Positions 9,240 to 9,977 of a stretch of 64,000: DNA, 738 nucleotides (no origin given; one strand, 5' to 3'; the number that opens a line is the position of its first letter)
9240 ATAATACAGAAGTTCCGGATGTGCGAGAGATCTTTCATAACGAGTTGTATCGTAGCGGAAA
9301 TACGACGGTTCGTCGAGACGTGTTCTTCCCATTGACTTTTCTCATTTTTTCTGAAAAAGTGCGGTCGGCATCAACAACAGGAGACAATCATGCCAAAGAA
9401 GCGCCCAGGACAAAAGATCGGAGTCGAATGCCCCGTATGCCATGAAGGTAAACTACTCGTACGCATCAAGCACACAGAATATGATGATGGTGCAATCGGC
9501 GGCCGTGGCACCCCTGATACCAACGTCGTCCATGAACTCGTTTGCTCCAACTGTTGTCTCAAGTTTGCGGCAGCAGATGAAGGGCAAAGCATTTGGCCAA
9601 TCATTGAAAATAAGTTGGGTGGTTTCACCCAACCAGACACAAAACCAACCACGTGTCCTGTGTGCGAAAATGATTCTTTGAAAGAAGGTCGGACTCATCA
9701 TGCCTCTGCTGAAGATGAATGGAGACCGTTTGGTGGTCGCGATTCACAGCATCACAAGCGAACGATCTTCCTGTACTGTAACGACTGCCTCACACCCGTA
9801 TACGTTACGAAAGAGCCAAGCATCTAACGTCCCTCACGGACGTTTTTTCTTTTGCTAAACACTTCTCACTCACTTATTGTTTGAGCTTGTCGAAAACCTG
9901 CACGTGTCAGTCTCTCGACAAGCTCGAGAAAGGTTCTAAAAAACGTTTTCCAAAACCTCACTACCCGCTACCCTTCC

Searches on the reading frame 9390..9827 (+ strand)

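Call 52: search_protein_families(library=pfam, proteins=[window:9390-9827:+], max_evalue=0.01)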
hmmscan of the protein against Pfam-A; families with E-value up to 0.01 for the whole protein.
window:9390-9827:+ (145 aa): 1 family
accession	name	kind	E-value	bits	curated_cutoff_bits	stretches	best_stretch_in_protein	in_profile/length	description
PF14354.12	Lar_restr_allev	-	0.0054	17.4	28.6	0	13-57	5-33/58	Restriction alleviation protein Lar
